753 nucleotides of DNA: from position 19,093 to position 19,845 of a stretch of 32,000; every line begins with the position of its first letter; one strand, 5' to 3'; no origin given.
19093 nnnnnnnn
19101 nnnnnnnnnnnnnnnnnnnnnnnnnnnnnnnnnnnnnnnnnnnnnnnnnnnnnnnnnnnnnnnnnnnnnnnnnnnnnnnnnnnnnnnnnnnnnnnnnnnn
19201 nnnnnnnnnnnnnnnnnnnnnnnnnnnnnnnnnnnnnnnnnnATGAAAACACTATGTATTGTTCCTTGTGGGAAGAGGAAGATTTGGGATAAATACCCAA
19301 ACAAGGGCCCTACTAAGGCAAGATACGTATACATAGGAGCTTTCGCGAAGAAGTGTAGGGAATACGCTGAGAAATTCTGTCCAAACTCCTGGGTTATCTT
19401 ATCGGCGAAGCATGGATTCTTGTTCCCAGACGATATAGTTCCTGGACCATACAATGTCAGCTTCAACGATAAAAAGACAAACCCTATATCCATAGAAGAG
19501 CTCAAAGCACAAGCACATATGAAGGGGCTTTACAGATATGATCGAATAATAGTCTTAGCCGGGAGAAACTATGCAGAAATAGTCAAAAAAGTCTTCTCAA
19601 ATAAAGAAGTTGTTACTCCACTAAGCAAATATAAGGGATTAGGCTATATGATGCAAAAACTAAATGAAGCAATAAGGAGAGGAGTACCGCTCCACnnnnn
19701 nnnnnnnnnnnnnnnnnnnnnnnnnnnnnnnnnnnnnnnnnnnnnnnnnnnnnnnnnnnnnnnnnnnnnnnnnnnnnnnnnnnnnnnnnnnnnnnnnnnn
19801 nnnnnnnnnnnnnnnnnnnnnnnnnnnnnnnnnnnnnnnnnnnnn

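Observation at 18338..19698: Translationally coupled HhH-GPD/Fe-S glycosylase-like gene and YaaA/DUF6884-like gene in a defence context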

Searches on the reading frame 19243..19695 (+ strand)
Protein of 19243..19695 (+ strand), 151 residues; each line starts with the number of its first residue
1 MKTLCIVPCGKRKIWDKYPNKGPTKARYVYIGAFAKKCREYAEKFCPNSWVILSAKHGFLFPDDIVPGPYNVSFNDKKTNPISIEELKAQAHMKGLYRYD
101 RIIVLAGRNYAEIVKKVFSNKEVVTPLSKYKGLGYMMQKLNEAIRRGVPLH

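Call 5: search_protein_families(library=pfam, proteins=[window:19243-19695:+], max_evalue=1)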
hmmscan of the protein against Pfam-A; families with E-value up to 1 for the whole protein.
window:19243-19695:+ (151 aa): 2 families
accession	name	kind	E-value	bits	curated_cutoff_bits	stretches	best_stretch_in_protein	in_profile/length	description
PF21818.3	DUF6884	-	1.5e-16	61.2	30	1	7-139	4-132/135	Family of unknown function (DUF6884)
PF03883.20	H2O2_YaaD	-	0.0029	17.6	29.6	1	29-126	84-183/236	Peroxide stress protein YaaA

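Call 14: search_protein_families(library=ncbifam, proteins=[window:19243-19695:+], max_evalue=0.1)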
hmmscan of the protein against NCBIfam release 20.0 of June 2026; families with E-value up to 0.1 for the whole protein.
window:19243-19695:+ (151 aa): 0 families

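Call 15: search_protein_families(library=padloc, proteins=[window:19243-19695:+], max_evalue=0.1)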
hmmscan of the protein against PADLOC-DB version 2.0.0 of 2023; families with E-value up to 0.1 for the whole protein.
window:19243-19695:+ (151 aa): 1 family
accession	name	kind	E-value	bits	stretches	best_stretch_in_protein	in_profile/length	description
PDLC04712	PDC-M57A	-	2.4e-17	61.6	1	1-143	1-135/138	-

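Call 25: find_homologous_proteins(query=window:19243-19695:+)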
Query window:19243-19695:+ (151 aa): 503 proteins with E <= 0.001 among 761 candidates; the best 120 are listed.
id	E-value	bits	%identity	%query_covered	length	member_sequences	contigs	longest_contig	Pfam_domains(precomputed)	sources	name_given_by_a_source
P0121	3.0e-99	347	100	100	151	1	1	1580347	PF21818.4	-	-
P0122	1.0e-69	251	73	99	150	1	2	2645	PF21818.4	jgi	-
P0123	6.5e-69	249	71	99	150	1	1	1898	PF21818.4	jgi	jgi:hypothetical protein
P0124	5.8e-68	246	72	99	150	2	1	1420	PF21818.4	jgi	-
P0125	9.2e-68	245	71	99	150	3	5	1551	PF21818.4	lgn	-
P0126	1.2e-67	245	69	99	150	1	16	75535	PF21818.4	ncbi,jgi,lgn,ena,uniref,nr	ncbi:hypothetical protein X925_07365 [Petrotoga sp. 9T1HF07.CasAA.8.2]|jgi:hypothetical protein|unir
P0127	1.3e-67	245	71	99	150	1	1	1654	PF21818.4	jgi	-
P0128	1.3e-67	245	72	99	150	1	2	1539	PF21818.4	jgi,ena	-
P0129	1.4e-67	245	69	99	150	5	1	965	PF21818.4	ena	-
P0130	1.7e-67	244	69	99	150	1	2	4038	PF21818.4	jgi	-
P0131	2.8e-67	244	70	99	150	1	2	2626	PF21818.4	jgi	jgi:hypothetical protein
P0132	3.1e-67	243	71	99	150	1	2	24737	PF21818.4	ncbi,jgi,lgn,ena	-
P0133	5.3e-67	243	70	99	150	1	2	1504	PF21818.4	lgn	-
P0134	8.0e-67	242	70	99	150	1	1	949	PF21818.4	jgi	jgi:hypothetical protein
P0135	1.1e-66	242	69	99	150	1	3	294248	PF21818.4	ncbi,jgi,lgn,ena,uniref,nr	ncbi:hypothetical protein CN13_05965 [Petrotoga sp. HKA.pet.4.5]|jgi:hypothetical protein|uniref:DUF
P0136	1.5e-66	241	69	99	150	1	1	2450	PF21818.4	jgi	jgi:hypothetical protein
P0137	1.5e-66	241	70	99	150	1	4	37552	PF21818.4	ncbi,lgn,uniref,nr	ncbi:hypothetical protein HKBW3S43_00110 [Candidatus Hakubella thermalkaliphila]|uniref:DUF6884 doma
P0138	1.6e-66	241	69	99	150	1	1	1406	PF21818.4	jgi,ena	-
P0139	1.7e-66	241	70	99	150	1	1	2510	PF21818.4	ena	-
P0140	2.0e-66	241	69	99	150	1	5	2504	PF21818.4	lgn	-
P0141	2.8e-66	240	70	99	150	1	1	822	PF21818.4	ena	-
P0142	2.8e-66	240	69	99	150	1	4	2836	PF21818.4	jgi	-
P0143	2.9e-66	240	70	99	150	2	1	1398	PF21818.4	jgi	jgi:hypothetical protein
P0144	4.6e-66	240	71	99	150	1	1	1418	PF21818.4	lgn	-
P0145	5.4e-66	239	71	99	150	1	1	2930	PF21818.4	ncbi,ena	-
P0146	9.9e-66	239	69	99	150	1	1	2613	PF21818.4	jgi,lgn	-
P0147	9.9e-66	239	69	99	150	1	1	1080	PF21818.4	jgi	-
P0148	1.1e-65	238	69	99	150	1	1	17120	PF21818.4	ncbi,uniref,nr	ncbi:hypothetical protein HKBW3S25_00123 [Candidatus Hakubella thermalkaliphila]|uniref:DUF6884 doma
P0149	1.1e-65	238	69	99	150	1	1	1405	PF21818.4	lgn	-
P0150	1.2e-65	238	69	99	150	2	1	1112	PF21818.4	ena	-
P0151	1.4e-65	238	67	99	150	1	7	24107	PF21818.4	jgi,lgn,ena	-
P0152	1.4e-65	238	69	99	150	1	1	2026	PF21818.4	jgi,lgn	jgi:hypothetical protein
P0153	1.6e-65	238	67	99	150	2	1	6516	PF21818.4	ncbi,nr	ncbi:MAG TPA: hypothetical protein ENK09_03620 [Nitrospirae bacterium]|nr:hypothetical protein [Nitr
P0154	1.7e-65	238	69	99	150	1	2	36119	PF21818.4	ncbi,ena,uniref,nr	ncbi:MAG: hypothetical protein BWX89_01764 [candidate division TA06 bacterium ADurb.Bin131]|uniref:D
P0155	1.8e-65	238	71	95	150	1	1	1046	PF21818.4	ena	-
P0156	1.9e-65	238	68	99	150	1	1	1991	PF21818.4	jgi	-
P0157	2.4e-65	237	71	99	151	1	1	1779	PF21818.4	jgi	-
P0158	2.6e-65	237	69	99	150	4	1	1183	PF21818.4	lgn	-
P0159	3.8e-65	237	68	99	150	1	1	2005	PF21818.4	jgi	-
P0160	4.5e-65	236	67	99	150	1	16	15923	PF21818.4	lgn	-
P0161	6.1e-65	236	66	99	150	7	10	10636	PF21818.4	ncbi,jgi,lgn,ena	-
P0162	7.3e-65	236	68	99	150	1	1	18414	PF21818.4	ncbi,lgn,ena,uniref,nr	ncbi:MAG: hypothetical protein LAKADJCE_00296 [Candidatus Argoarchaeum ethanivorans]|uniref:DUF6884 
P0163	8.1e-65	236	68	99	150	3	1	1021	PF21818.4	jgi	jgi:hypothetical protein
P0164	9.3e-65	235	69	99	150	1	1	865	PF21818.4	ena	-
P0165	9.8e-65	235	70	99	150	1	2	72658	PF21818.4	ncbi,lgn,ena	-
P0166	1.3e-64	235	69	99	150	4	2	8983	PF21818.4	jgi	jgi:hypothetical protein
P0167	1.3e-64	235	71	99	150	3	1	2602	PF21818.4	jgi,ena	jgi:hypothetical protein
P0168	1.5e-64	235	66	98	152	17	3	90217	PF21818.4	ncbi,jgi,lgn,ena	jgi:hypothetical protein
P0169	1.7e-64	235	70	95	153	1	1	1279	PF21818.4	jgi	-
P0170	1.8e-64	234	69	99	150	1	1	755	PF21818.4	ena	-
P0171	2.2e-64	234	66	99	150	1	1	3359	PF21818.4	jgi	-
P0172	2.6e-64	234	69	97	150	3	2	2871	PF21818.4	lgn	-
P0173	3.4e-64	234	68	98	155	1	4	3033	PF21818.4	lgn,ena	-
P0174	5.1e-64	233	68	99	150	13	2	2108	PF21818.4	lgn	-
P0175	7.0e-64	233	68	99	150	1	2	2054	PF21818.4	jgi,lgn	-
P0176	1.0e-63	232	69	99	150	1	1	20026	PF21818.4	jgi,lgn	jgi:hypothetical protein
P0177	1.1e-63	232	68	99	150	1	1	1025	PF21818.4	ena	-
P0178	1.2e-63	232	69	95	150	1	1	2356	PF21818.4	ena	-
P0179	1.2e-63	232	68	99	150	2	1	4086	PF21818.4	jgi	jgi:hypothetical protein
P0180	1.3e-63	232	67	99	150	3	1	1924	PF21818.4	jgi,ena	-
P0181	1.3e-63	232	69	99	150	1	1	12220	PF21818.4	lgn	-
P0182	1.6e-63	231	69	95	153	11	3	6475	PF21818.4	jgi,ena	-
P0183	1.6e-63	231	65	99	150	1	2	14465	PF21818.4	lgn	-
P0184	1.7e-63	231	67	99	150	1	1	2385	PF21818.4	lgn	-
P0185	1.8e-63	231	67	99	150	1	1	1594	PF21818.4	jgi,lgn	-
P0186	2.5e-63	231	67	99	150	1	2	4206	PF21818.4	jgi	jgi:hypothetical protein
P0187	2.8e-63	231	70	99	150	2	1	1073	PF21818.4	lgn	-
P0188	3.9e-63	230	69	99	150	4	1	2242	PF21818.4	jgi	jgi:hypothetical protein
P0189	4.6e-63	230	69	99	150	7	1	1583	PF21818.4,PF03883.21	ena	-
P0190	5.9e-63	230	64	99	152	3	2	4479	PF21818.4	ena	-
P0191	7.9e-63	229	67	99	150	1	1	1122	PF21818.4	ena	-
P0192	8.4e-63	229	70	99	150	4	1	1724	PF21818.4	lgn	-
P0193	1.1e-62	229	68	99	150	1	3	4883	PF21818.4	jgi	-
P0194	1.4e-62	228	67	99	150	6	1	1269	PF21818.4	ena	-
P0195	1.4e-62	228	66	99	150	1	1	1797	PF21818.4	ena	-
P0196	1.7e-62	228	69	95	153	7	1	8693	PF21818.4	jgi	-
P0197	1.7e-62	228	65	99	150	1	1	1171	PF21818.4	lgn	-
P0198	1.8e-62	228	66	99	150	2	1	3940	PF21818.4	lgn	-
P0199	2.0e-62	228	66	98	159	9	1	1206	PF21818.4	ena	-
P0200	2.3e-62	228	70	97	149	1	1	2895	PF21818.4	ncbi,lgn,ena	-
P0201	2.5e-62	227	65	99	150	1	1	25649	PF21818.4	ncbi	-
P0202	5.9e-62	226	63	99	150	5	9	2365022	PF21818.4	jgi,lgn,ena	-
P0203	9.2e-62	226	70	99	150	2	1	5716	PF21818.4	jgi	jgi:hypothetical protein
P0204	1.5e-61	225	64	98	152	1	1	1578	PF21818.4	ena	-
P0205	2.0e-61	225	64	98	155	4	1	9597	PF21818.4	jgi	jgi:hypothetical protein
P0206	2.9e-61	224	66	99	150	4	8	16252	PF21818.4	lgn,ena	-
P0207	3.0e-61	224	69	97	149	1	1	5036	PF21818.4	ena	-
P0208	4.1e-61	224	65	99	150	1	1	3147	PF21818.4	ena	-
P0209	4.1e-61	224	67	99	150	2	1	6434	PF21818.4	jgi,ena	-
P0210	4.2e-61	224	65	99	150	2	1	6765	PF21818.4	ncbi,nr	ncbi:MAG: hypothetical protein NUV70_09005 [Caldiserica bacterium]|nr:hypothetical protein [Caldiser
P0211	4.2e-61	224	67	95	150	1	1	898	PF21818.4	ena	-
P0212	5.2e-61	223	69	97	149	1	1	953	PF21818.4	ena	-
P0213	5.6e-61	223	69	98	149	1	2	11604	PF21818.4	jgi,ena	-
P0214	5.9e-61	223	66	99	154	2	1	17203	PF21818.4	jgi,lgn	-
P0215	6.6e-61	223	65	99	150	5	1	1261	PF21818.4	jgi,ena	-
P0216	8.2e-61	223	67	97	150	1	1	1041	PF21818.4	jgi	-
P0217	8.6e-61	223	67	99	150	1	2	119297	PF21818.4,PF03883.21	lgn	-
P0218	1.5e-60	222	68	98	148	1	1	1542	PF21818.4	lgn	-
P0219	2.0e-60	221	67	99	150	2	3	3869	PF21818.4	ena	-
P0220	2.0e-60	221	64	99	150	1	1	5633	PF21818.4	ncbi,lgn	ncbi:MAG: DUF6884 domain-containing protein [Candidatus Hodarchaeota archaeon]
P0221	2.5e-60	221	62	99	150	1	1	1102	PF21818.4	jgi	jgi:Family of unknown function (DUF6884)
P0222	2.5e-60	221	65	99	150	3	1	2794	PF21818.4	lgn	-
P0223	3.1e-60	221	67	97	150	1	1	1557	PF21818.4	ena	-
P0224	3.5e-60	221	67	99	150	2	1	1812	PF21818.4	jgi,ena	-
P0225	4.0e-60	220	64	100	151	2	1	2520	PF21818.4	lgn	-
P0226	5.3e-60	220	66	99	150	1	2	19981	PF21818.4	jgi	jgi:hypothetical protein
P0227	5.7e-60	220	66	95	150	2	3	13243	PF21818.4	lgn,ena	-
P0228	6.0e-60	220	65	99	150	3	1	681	PF21818.4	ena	-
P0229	6.9e-60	220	67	95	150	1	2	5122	PF21818.4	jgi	-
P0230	7.3e-60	219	66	95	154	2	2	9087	PF21818.4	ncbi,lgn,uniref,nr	ncbi:MAG: DUF6884 domain-containing protein [Athalassotoga sp.]|uniref:DUF6884 domain-containing pro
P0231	8.0e-60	219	64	98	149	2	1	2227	PF21818.4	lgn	-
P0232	8.4e-60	219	67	99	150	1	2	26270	PF21818.4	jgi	jgi:hypothetical protein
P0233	8.5e-60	219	66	100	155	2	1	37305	PF21818.4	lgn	-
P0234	1.1e-59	219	66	99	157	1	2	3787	PF21818.4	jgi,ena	-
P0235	1.2e-59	219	65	97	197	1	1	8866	PF21818.4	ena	-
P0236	1.3e-59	219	65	97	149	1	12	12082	PF21818.4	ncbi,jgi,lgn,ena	jgi:hypothetical protein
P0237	1.3e-59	219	65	99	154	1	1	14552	PF21818.4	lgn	-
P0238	1.5e-59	218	65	97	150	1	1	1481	PF21818.4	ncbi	-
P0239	1.6e-59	218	66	95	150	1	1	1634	PF21818.4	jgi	-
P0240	1.7e-59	218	67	97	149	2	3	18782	PF21818.4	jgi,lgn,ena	-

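Call 27: find_encoding_contigs(protein=P0135, flank=9000, max_places=3)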
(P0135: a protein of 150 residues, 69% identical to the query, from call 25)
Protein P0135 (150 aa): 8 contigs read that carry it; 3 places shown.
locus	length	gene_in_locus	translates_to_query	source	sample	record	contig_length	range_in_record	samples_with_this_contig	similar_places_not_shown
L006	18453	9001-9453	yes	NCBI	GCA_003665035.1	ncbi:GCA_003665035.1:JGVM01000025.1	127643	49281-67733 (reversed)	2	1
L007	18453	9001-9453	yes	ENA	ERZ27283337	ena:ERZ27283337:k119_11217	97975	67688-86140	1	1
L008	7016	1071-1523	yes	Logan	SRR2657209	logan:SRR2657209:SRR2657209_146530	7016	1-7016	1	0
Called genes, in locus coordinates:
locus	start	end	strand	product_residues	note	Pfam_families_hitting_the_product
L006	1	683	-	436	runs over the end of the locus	PF04055:Radical_SAM, PF12544:LAM_C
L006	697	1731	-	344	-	PF26370:KDD_N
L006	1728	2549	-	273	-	PF05853:BKACE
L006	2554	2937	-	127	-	PF03061:4HBT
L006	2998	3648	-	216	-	PF01144:CoA_trans, PF13336:AcetylCoA_hyd_C (weak)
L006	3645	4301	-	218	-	PF01144:CoA_trans, PF02550:AcetylCoA_hydro (faint)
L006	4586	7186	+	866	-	PF02687:FtsX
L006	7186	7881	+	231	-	PF02463:SMC_N (faint), PF00005:ABC_tran, PF13304:AAA_21 (faint)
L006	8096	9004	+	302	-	PF09171:AGOG (faint)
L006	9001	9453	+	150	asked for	PF21818:DUF6884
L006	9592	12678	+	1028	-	PF02384:N6_Mtase, PF18135:Type_ISP_C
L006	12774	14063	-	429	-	PF01547:SBP_bac_1, PF13416:SBP_bac_8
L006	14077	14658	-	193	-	PF01121:CoaE, PF13238:AAA_18 (weak)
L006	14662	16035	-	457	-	PF00342:PGI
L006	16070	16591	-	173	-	PF00156:Pribosyltran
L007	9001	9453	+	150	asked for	PF21818:DUF6884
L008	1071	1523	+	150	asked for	PF21818:DUF6884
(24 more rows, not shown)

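Call 58: search_protein_families(library=phrogs, proteins=[window:19243-19695:+], max_evalue=0.01)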
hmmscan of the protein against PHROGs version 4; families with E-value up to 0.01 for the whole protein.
window:19243-19695:+ (151 aa): 2 families
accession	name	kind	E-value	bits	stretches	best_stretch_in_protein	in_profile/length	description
phrog_5935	-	unknown function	1.4e-12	48.7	1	2-136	7-141/155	-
phrog_5436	-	unknown function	0.00094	19.9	1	6-115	131-231/267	-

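Call 74: find_encoding_contigs(protein=P0202, flank=10000, max_places=3)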
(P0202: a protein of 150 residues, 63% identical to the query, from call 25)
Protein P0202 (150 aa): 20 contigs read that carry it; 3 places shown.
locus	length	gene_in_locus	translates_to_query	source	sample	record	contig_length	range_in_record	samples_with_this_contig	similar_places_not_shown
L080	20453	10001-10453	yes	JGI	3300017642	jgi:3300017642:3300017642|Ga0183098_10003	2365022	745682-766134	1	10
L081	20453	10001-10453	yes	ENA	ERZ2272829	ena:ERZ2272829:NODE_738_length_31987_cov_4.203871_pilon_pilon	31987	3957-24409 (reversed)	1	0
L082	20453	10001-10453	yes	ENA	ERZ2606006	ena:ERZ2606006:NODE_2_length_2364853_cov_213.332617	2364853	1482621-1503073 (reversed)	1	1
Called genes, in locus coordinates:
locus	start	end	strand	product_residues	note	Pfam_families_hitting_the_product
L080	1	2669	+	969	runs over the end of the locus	PF28530:DUF8426, PF07728:AAA_5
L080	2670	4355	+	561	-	PF20118:DUF6508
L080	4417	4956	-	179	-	-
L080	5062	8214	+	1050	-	PF12102:MrcB_N, PF07728:AAA_5 (faint)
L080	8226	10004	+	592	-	PF09823:DUF2357, PF04411:PDDEXK_7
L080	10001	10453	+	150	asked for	PF21818:DUF6884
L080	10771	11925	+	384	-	PF00149:Metallophos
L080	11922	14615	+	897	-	PF02463:SMC_N, PF13175:AAA_15, PF13476:AAA_23, PF13514:AAA_27 (weak), PF13555:AAA_29 (weak)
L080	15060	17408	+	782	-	PF00580:UvrD-helicase, PF13245:AAA_19, PF13361:UvrD_C (faint)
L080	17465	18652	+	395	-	PF12705:PDDEXK_1 (faint)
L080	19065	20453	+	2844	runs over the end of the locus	PF00515:TPR_1 (weak), PF13432:TPR_16, PF13424:TPR_12, PF04997:RNA_pol_Rpb1_1, PF00623:RNA_pol_Rpb1_2, PF04983:RNA_pol_Rpb1_3, PF05000:RNA_pol_Rpb1_4, PF04998:RNA_pol_Rpb1_5, +28 more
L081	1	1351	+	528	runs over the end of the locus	PF28530:DUF8426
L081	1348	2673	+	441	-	PF13245:AAA_19 (faint), PF07726:AAA_3 (faint), PF07728:AAA_5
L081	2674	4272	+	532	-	PF20118:DUF6508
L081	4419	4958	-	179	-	-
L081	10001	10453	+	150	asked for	PF21818:DUF6884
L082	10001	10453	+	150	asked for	PF21818:DUF6884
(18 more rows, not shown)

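Call 75: find_encoding_contigs(protein=P0168, flank=8000, max_places=3)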
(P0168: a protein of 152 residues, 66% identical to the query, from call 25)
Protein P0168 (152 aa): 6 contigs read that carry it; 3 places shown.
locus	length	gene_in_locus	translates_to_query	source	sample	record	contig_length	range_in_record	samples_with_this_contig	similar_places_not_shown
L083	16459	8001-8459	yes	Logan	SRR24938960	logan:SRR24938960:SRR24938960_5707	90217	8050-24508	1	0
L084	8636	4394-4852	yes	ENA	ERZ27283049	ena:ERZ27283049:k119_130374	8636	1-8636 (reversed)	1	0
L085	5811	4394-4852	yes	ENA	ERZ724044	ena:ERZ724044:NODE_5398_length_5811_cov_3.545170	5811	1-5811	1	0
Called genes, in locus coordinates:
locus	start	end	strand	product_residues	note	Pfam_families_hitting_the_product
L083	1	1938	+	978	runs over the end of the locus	PF28530:DUF8426, PF07728:AAA_5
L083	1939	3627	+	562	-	PF20118:DUF6508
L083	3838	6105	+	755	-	PF12102:MrcB_N, PF20720:nSTAND3 (faint), PF07728:AAA_5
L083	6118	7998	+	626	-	PF09823:DUF2357, PF04411:PDDEXK_7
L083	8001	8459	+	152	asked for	PF21818:DUF6884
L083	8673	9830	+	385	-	PF00149:Metallophos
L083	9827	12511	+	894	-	PF02463:SMC_N, PF13175:AAA_15, PF13476:AAA_23, PF13514:AAA_27 (weak), PF13555:AAA_29 (weak)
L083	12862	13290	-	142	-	PF18765:Polbeta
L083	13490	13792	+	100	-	PF01909:NTP_transf_2, PF18765:Polbeta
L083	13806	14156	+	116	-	PF05168:HEPN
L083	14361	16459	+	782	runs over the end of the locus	PF00270:DEAD (faint), PF00580:UvrD-helicase, PF13245:AAA_19, PF13361:UvrD_C (faint)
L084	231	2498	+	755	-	PF12102:MrcB_N, PF20720:nSTAND3 (faint), PF07728:AAA_5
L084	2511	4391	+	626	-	PF09823:DUF2357, PF04411:PDDEXK_7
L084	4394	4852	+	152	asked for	PF21818:DUF6884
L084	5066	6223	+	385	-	PF00149:Metallophos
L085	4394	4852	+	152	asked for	PF21818:DUF6884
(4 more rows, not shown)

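Call 77: find_related_loci(query=A2, collection=metagenome_contigs, flank=8000)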
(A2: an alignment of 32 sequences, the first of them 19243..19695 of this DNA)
Query A2 (151 aa) in metagenome_contigs; peptide patterns used: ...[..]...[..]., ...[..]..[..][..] (x = any residue, [..] = any of these).
350 stretches matched a pattern; 171 encode a relative of the query (tblastn E <= 1e-3); the best 80 are kept; 80 distinct loci.
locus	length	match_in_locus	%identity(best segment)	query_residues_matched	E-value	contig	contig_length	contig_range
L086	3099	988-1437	70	1-150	9e-73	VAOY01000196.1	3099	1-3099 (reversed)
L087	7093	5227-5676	71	1-150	9e-72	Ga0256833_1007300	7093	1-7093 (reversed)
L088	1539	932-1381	72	1-150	3e-75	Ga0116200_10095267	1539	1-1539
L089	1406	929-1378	69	1-150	2e-75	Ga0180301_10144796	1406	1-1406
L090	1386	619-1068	69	1-150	9e-75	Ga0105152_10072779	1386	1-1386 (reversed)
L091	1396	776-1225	67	1-150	6e-74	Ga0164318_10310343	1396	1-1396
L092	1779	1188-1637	71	1-150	6e-73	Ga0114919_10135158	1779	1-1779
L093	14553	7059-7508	67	1-150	6e-70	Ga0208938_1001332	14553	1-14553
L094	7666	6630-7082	66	1-151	1e-69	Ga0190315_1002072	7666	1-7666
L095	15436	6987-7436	67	1-150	6e-70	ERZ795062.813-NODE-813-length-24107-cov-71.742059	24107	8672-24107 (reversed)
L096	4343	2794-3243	67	1-150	6e-70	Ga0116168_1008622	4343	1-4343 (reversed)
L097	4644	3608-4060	66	1-151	1e-69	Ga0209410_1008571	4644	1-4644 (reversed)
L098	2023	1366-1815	66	1-150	4e-71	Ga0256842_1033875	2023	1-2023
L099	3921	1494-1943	71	1-150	4e-69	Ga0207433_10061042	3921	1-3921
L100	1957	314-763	67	1-150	3e-71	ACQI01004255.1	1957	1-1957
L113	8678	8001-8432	69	1-144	1e-66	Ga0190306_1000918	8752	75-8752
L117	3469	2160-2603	69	3-150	1e-65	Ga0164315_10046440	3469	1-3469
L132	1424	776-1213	67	1-147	1e-67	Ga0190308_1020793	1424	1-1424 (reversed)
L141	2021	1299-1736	64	1-146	7e-64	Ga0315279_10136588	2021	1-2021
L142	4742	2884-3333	61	1-150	2e-62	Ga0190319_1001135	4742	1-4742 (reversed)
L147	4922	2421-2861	63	4-150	7e-62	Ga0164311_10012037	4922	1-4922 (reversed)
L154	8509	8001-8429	63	4-146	6e-61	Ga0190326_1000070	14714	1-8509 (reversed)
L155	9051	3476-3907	62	4-147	9e-61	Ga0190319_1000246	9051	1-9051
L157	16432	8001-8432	61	2-145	2e-60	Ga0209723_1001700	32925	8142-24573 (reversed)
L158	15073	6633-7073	62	4-150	3e-60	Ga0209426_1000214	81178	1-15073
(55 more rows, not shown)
